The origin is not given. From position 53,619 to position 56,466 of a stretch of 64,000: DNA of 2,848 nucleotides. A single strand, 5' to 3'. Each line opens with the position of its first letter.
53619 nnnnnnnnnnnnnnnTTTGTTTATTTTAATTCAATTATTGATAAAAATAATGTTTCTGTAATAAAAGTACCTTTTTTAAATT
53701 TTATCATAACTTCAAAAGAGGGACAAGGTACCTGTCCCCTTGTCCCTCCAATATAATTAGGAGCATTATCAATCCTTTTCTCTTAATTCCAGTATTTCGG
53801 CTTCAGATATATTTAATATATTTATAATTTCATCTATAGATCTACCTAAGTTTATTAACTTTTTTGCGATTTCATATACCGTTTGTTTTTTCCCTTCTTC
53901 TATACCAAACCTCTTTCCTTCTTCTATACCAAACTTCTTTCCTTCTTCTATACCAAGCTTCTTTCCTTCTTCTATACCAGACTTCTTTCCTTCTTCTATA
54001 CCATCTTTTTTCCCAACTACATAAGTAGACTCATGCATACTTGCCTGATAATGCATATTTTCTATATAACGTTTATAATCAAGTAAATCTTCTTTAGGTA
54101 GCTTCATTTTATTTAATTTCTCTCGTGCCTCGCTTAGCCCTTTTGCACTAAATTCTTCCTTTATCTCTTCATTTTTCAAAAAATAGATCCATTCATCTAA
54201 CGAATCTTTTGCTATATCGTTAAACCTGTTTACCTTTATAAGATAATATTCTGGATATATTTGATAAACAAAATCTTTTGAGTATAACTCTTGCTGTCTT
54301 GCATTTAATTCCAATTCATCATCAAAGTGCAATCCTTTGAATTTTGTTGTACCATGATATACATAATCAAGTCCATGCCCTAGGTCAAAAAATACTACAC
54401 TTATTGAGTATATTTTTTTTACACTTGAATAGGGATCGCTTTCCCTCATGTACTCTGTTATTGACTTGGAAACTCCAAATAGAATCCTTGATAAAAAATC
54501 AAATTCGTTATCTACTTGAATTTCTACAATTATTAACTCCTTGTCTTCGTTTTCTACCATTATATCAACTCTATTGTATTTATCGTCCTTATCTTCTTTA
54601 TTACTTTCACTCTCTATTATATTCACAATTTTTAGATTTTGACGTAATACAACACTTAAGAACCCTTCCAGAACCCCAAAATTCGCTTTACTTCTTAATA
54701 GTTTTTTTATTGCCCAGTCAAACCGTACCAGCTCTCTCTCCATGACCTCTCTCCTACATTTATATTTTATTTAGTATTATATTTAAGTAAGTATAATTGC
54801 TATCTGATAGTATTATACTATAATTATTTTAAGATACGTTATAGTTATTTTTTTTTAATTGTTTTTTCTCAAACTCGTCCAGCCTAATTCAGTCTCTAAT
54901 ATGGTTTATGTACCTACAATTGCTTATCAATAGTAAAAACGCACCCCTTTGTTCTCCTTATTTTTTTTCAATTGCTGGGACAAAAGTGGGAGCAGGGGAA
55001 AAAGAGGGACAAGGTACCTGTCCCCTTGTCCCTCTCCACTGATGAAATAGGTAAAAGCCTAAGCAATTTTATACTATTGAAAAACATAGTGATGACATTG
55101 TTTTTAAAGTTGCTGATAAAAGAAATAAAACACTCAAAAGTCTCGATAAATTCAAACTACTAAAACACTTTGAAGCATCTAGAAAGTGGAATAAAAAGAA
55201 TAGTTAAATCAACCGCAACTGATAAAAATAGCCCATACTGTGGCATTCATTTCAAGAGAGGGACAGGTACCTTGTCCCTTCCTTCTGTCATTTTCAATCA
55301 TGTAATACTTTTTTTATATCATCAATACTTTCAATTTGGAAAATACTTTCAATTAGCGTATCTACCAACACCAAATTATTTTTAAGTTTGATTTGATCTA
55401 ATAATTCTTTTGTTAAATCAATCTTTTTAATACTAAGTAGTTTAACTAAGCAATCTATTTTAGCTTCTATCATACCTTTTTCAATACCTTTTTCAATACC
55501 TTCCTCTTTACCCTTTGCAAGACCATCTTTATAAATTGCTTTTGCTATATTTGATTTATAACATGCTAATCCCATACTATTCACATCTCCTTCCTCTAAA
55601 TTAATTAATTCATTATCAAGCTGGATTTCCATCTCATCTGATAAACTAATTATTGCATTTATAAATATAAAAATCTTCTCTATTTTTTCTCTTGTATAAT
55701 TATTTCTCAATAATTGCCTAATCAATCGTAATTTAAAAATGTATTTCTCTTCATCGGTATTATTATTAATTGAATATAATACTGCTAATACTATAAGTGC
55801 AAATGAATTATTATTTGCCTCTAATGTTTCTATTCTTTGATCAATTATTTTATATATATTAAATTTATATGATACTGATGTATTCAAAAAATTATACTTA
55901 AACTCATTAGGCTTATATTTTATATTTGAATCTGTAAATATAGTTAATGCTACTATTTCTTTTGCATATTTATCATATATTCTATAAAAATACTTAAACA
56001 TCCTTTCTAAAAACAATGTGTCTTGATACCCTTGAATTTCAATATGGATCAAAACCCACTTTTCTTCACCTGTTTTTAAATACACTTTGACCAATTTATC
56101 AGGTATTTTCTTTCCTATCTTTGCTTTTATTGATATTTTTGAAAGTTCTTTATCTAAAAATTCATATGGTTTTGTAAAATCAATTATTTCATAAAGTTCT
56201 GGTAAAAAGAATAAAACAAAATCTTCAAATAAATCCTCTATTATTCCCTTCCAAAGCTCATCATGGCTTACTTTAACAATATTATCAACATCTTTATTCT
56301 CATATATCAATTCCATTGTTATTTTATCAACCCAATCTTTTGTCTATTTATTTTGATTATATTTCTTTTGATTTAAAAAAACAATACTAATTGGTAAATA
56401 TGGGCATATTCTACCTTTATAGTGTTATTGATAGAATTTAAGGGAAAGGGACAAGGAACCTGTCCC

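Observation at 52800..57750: REP/RAYT-like mobile island: frameshifted Y1 transposase, five GC-rich REP-like palindromes, three Rpn-family nuclease genes and a 1.3-kb direct repeat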

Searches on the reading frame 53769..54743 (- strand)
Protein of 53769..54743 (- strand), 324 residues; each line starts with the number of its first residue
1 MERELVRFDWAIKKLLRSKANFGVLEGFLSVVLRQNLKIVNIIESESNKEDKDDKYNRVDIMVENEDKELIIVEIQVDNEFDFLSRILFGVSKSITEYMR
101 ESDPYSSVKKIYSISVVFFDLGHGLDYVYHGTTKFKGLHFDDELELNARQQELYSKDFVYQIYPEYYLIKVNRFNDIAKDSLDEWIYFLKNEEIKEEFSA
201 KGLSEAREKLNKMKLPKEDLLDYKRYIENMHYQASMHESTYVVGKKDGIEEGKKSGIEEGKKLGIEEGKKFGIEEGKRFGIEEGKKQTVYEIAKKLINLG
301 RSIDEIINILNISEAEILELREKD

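Call 5: search_protein_families(library=pfam, proteins=[window:53769-54743:-], max_evalue=0.01)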
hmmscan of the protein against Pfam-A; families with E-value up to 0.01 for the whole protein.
window:53769-54743:- (324 aa): 3 families
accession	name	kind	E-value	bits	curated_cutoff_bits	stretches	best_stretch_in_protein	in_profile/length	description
PF12784.13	PDDEXK_2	-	8.2e-21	75.2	27.4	1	8-225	3-214/229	PD-(D/E)XK nuclease family transposase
PF09811.14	Yae1_N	-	7.7e-05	22.8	27.5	1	244-281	1-38/39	Essential protein Yae1, N terminal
PF10975.14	DUF2802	-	0.0019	18.8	33.5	1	286-317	29-60/68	Protein of unknown function (DUF2802)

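Call 8: search_protein_families(library=ncbifam, proteins=[window:53769-54743:-], max_evalue=0.01)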
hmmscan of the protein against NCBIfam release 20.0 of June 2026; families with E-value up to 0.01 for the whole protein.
window:53769-54743:- (324 aa): 5 families
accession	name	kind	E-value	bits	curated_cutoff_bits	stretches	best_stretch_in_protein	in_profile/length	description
TIGR01784.1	T_den_put_tspse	subfamily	1.9e-23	83.6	52.1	2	8-268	2-241/273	Rpn family recombination-promoting nuclease/putative transposase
NF009925.1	PRK13386.1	equivalog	2.7e-08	33.4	192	1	228-309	31-107/228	flagellar assembly protein FliH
NF004270.2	PRK05687.2-1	equivalog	5.5e-08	32.7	180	1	236-291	38-93/223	flagellar assembly protein FliH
NF004267.1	PRK05687.1-3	equivalog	1.1e-07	31.3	293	1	236-312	71-146/266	flagellar assembly protein FliH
NF004266.1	PRK05687.1-1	equivalog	0.0001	21.8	260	1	228-278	41-91/230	flagellar assembly protein FliH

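Call 11: find_encoding_contigs(protein=window:53769-54743:-, flank=10000, max_places=10)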
Protein window:53769-54743:- (324 aa): no gene with exactly this product is on record in the collection.

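Call 45: find_homologous_proteins(query=window:53769-54743:-, max_evalue=0.00001)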
Query window:53769-54743:- (324 aa): 6439 proteins with E <= 0.00001 among 8000 candidates; the best 120 are listed.
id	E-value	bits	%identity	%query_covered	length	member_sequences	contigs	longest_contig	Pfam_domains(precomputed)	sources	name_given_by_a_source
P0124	3.1e-173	593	100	85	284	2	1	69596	PF12784.14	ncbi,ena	-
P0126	2.2e-116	407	53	98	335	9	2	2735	PF12784.14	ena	-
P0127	5.8e-115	402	56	96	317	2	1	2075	PF12784.14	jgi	-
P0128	8.6e-111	388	59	96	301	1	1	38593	PF12784.14,PF27070.1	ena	-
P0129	9.1e-111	388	57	96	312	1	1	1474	PF12784.14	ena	-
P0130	3.4e-110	386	60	77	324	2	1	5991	PF12784.14,PF27070.1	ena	-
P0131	4.6e-110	386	54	96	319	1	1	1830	PF12784.14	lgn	-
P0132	5.0e-110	386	56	98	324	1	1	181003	PF12784.14,PF27070.1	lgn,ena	-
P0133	1.8e-109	384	57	92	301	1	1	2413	PF12784.14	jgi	-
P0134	3.8e-109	383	65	79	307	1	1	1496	PF12784.14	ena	-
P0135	5.6e-109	382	65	81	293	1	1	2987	PF12784.14,PF27070.1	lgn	-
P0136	1.9e-108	381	57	97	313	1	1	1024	PF12784.14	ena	-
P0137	2.0e-108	380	55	99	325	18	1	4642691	PF12784.14,PF27070.1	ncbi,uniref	ncbi:MAG: Rpn family recombination-promoting nuclease/putative transposase [Candidatus Electrothrix 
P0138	3.6e-108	380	57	98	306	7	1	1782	PF12784.14,PF27070.1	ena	-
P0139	6.4e-108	379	52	96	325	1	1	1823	PF12784.14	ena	-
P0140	9.1e-108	378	55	99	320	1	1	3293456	PF12784.14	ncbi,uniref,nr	ncbi:conserved hypothetical protein [Chloroherpeton thalassium ATCC 35110]|uniref:Rpn family recombi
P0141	1.2e-106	375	57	92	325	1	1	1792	PF12784.14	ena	-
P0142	1.7e-106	374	54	99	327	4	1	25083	PF12784.14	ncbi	ncbi:MAG: Rpn family recombination-promoting nuclease/putative transposase [Pseudomonadota bacterium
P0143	2.8e-106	373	58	97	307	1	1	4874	PF12784.14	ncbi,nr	ncbi:MAG: Rpn family recombination-promoting nuclease/putative transposase [Gammaproteobacteria bact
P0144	3.0e-106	373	65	81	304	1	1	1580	PF12784.14,PF27070.1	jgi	jgi:predicted transposase/invertase (TIGR01784 family)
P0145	3.1e-106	373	56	93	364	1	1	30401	PF12784.14,PF09811.15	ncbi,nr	ncbi:MAG: PD-(D/E)XK nuclease family transposase [Magnetococcales bacterium]|nr:PD-(D/E)XK nuclease 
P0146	5.8e-106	372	56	94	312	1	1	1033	PF12784.14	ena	-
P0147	1.7e-105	371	56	94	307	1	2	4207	PF12784.14,PF27070.1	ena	-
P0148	1.8e-105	371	67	77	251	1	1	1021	PF12784.14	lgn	-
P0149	3.0e-105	370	55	98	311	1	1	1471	PF12784.14,PF27070.1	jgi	-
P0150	3.5e-105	370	54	96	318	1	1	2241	PF12784.14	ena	-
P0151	3.7e-105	370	56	99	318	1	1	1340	PF12784.14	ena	-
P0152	5.9e-105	369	55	99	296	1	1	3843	PF12784.14,PF27070.1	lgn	-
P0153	9.5e-105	368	54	96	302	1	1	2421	PF12784.14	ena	-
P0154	9.7e-105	368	54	98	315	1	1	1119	PF12784.14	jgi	jgi:predicted transposase/invertase (TIGR01784 family)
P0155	1.1e-104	368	63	74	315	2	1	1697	PF12784.14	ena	-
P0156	1.2e-104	368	56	95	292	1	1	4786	PF12784.14,PF27070.1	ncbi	-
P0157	1.5e-104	368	57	99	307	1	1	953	PF12784.14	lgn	-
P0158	2.5e-104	367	56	99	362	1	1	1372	PF12784.14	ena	-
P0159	3.2e-104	367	62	82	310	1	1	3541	PF12784.14,PF27070.1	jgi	jgi:predicted transposase/invertase (TIGR01784 family)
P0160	3.9e-104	366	55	98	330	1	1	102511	PF12784.14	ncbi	-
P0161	4.4e-104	366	53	98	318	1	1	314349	PF12784.14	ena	-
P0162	5.1e-104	366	61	84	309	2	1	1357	PF12784.14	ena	-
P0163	5.1e-104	366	56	94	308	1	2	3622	PF12784.14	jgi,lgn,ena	-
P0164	5.2e-104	366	56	94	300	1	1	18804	PF12784.14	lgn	-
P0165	5.3e-104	366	60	84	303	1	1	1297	PF12784.14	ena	-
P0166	5.5e-104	366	56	96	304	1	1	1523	PF12784.14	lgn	-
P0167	5.7e-104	366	61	81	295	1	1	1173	PF12784.14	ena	-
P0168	6.1e-104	366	53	99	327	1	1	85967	PF12784.14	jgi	jgi:predicted transposase/invertase (TIGR01784 family)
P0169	6.4e-104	366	60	84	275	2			PF12784.14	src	-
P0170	8.3e-104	365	54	98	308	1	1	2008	PF12784.14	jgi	jgi:predicted transposase/invertase (TIGR01784 family)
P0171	8.7e-104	365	55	98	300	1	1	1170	PF12784.14,PF27070.1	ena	-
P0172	9.5e-104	365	61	85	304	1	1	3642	PF12784.14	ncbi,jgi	jgi:predicted transposase/invertase (TIGR01784 family)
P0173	1.2e-103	365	56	99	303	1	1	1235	PF12784.14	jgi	-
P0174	1.3e-103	365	55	97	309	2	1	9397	PF12784.14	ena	-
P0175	1.7e-103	364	56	92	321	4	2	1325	PF12784.14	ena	-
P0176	1.9e-103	364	61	80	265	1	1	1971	PF12784.14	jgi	jgi:conserved hypothetical protein (putative transposase or invertase)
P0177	2.6e-103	364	60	81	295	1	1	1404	PF12784.14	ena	-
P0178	2.6e-103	364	61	85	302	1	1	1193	PF12784.14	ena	-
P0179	4.5e-103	363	62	82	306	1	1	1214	PF12784.14,PF27070.1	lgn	-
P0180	5.0e-103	363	58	82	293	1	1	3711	PF12784.14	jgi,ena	-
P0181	5.5e-103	363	62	83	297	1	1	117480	PF12784.14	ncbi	ncbi:conserved hypothetical protein [Gammaproteobacteria bacterium]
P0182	5.7e-103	363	64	73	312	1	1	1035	PF12784.14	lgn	-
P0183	6.3e-103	362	55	94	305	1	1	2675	PF12784.14,PF27070.1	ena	-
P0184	7.1e-103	362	61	81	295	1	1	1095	PF12784.14,PF27070.1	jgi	jgi:predicted transposase/invertase (TIGR01784 family)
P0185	7.4e-103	362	60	76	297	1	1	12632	PF12784.14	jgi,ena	-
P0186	7.7e-103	362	52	97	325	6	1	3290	PF12784.14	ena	-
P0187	7.9e-103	362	58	92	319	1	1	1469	PF12784.14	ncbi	-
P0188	1.0e-102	362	52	99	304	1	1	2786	PF12784.14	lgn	-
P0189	1.0e-102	362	56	90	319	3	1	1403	PF12784.14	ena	-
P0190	1.2e-102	361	57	92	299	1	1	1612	PF12784.14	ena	-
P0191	1.2e-102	361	55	94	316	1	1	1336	PF12784.14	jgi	jgi:predicted transposase/invertase (TIGR01784 family)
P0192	1.5e-102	361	63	81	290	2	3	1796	PF12784.14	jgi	-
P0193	1.7e-102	361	55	99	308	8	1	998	PF12784.14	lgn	-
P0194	1.8e-102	361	53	98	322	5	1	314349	PF12784.14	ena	-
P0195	2.0e-102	361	57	92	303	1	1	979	PF12784.14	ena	-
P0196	3.5e-102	360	57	92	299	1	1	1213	PF12784.14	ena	-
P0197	4.3e-102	360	56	92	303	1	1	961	PF12784.14,PF09811.15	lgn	-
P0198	5.6e-102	359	57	92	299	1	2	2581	PF12784.14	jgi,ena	-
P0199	6.0e-102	359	55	92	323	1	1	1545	PF12784.14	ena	-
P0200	7.8e-102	359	53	99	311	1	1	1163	PF12784.14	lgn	-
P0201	8.7e-102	359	62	78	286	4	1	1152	PF12784.14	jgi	-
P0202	1.0e-101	358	62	81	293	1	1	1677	PF12784.14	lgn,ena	-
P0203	1.0e-101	358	55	96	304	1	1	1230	PF12784.14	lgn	-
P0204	1.2e-101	358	53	99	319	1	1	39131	PF12784.14,PF27070.1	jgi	jgi:predicted transposase/invertase (TIGR01784 family)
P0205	1.3e-101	358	54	98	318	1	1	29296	PF12784.14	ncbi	-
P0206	1.3e-101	358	52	99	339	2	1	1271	PF12784.14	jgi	jgi:predicted transposase/invertase (TIGR01784 family)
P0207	1.5e-101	358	54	97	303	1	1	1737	PF12784.14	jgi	-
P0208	1.7e-101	358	51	96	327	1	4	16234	PF12784.14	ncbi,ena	-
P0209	1.8e-101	358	55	99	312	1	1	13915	PF12784.14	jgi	jgi:predicted transposase/invertase (TIGR01784 family)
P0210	1.8e-101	358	55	97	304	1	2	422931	PF12784.14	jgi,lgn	jgi:predicted transposase/invertase (TIGR01784 family)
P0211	1.8e-101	358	53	96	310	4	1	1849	PF12784.14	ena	-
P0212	1.9e-101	358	55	94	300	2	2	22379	PF12784.14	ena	-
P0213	2.0e-101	357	56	92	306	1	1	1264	PF12784.14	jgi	-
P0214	2.3e-101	357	60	74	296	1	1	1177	PF12784.14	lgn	-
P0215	2.4e-101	357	61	78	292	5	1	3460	PF12784.14,PF27070.1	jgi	-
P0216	2.6e-101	357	57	87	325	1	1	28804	PF12784.14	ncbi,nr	ncbi:Rpn family recombination-promoting nuclease/putative transposase [Desulfococcaceae bacterium HS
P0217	2.8e-101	357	56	92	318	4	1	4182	PF12784.14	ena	-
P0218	3.3e-101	357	52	97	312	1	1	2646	PF12784.14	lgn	-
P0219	3.4e-101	357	57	86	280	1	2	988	PF12784.14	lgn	-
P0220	3.5e-101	357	54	97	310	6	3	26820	PF12784.14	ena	-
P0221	3.7e-101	357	56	92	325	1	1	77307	PF12784.14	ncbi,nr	ncbi:Rpn family recombination-promoting nuclease/putative transposase [Desulfococcaceae bacterium HS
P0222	4.8e-101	356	60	85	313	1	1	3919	PF12784.14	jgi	-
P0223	5.4e-101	356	55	98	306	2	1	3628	PF12784.14,PF27070.1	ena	-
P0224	5.8e-101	356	52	98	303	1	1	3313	PF12784.14,PF27070.1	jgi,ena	-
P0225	6.4e-101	356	56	90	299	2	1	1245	PF12784.14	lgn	-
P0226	6.7e-101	356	56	90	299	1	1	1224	PF12784.14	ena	-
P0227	6.8e-101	356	56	81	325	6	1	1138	PF12784.14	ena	-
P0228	1.1e-100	355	52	99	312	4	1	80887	PF12784.14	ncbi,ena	-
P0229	1.1e-100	355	59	82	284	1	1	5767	PF12784.14,PF27070.1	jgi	jgi:predicted transposase/invertase (TIGR01784 family)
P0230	1.2e-100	355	55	99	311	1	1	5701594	PF12784.14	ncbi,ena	-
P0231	1.2e-100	355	55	99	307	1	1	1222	PF12784.14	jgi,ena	-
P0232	1.3e-100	355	59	81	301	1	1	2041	PF12784.14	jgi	jgi:predicted transposase/invertase (TIGR01784 family)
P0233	1.5e-100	355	54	98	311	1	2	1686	PF12784.14,PF27070.1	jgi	-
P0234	1.7e-100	354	53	95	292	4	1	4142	PF12784.14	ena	-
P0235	1.7e-100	354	51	98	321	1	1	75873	PF12784.14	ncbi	-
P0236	1.8e-100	354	54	97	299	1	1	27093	PF12784.14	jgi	jgi:predicted transposase/invertase (TIGR01784 family)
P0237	1.8e-100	354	61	83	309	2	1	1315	PF12784.14,PF27070.1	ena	-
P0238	1.9e-100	354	59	85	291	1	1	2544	PF12784.14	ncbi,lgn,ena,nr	ncbi:MAG TPA: Rpn family recombination-promoting nuclease/putative transposase [Gammaproteobacteria 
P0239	2.0e-100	354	53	99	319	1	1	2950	PF12784.14,PF27070.1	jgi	jgi:predicted transposase/invertase (TIGR01784 family)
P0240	2.2e-100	354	57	87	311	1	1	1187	PF12784.14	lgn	-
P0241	2.3e-100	354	52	98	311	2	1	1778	PF12784.14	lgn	-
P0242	3.1e-100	354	65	77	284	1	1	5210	PF12784.14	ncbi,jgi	jgi:predicted transposase/invertase (TIGR01784 family)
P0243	3.6e-100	353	62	81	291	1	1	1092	PF12784.14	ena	-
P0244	3.7e-100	353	59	85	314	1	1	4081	PF12784.14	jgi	jgi:predicted transposase/invertase (TIGR01784 family)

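Call 68: search_protein_families(library=padloc, proteins=[window:53769-54743:-], max_evalue=0.01)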
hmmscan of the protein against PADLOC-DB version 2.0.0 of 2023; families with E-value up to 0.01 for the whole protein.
window:53769-54743:- (324 aa): 0 families

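Call 70: find_encoding_contigs(protein=P0128, flank=2000, max_places=3)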
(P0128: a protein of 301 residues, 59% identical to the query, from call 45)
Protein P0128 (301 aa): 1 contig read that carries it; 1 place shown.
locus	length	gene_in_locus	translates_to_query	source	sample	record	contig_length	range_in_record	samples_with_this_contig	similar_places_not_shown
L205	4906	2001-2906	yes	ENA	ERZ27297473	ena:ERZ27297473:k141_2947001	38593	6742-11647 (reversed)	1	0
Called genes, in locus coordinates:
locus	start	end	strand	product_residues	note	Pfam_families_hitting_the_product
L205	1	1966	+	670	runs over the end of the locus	PF00456:Transketolase_N, PF00676:E1_dh (weak), PF02779:Transket_pyr, PF02780:Transketolase_C, PF22613:Transketolase_C_1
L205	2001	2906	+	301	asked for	PF12784:PDDEXK_2, PF27070:HTH_Rpn_C (weak)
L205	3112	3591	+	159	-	PF02556:SecB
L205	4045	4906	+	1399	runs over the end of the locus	-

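Call 71: find_encoding_contigs(protein=P0132, flank=2000, max_places=3)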
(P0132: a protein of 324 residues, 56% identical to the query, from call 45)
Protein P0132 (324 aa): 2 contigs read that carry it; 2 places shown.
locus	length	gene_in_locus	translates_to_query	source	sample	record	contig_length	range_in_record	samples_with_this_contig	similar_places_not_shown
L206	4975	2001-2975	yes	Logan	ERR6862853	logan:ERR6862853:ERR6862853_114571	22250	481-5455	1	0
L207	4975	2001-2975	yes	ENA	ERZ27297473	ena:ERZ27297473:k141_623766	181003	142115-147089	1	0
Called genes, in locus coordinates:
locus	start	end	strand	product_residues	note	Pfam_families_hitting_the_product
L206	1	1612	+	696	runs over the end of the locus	?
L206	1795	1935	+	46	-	-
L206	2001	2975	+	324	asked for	PF12784:PDDEXK_2, PF27070:HTH_Rpn_C (weak)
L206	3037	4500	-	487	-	-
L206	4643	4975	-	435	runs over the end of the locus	PF13506:Glyco_transf_21, PF00535:Glycos_transf_2, PF10111:Glyco_tranf_2_2, PF13641:Glyco_tranf_2_3, PF03142:Chitin_synth_2, PF13632:Glyco_trans_2_3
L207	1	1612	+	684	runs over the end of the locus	PF17764:PriA_3primeBD, PF04851:ResIII, PF00270:DEAD, PF18319:Zn_ribbon_PriA, PF00271:Helicase_C, PF18074:PriA_C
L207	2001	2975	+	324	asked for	PF12784:PDDEXK_2, PF27070:HTH_Rpn_C (weak)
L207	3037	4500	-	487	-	-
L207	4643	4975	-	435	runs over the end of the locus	PF13506:Glyco_transf_21, PF00535:Glycos_transf_2, PF10111:Glyco_tranf_2_2, PF13641:Glyco_tranf_2_3, PF03142:Chitin_synth_2, PF13632:Glyco_trans_2_3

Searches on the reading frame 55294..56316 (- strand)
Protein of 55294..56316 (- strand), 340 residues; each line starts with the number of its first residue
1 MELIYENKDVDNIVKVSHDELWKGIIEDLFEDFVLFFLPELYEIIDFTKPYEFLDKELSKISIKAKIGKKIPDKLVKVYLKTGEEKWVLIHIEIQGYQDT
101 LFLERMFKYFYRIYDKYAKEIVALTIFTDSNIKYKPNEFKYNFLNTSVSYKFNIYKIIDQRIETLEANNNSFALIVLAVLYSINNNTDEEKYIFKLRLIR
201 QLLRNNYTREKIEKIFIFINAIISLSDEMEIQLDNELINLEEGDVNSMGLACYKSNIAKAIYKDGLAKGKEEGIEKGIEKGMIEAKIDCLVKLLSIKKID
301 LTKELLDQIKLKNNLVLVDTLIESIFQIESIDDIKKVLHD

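Call 5: search_protein_families(library=pfam, proteins=[window:55294-56316:-], max_evalue=0.01)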
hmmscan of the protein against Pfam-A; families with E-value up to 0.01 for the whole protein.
window:55294-56316:- (340 aa): 1 family
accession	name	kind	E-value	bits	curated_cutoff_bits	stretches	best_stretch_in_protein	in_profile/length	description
PF04754.18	Transposase_31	-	0.00049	20.2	21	1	18-120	3-103/203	Putative transposase, YhgA-like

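Call 8: search_protein_families(library=ncbifam, proteins=[window:55294-56316:-], max_evalue=0.01)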
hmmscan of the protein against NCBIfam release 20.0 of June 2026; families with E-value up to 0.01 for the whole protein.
window:55294-56316:- (340 aa): 2 families
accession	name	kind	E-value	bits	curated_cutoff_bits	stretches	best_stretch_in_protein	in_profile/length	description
TIGR01784.1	T_den_put_tspse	subfamily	3.5e-07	30.3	52.1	1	18-300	2-264/273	Rpn family recombination-promoting nuclease/putative transposase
NF004267.1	PRK05687.1-3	equivalog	0.0059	15.8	293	0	257-284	71-98/266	flagellar assembly protein FliH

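Call 23: find_encoding_contigs(protein=window:55294-56316:-, flank=10000, max_places=6)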
Protein window:55294-56316:- (340 aa): no gene with exactly this product is on record in the collection.

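Call 68: search_protein_families(library=padloc, proteins=[window:55294-56316:-], max_evalue=0.01)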
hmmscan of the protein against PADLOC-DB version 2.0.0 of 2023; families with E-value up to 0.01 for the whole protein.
window:55294-56316:- (340 aa): 0 families
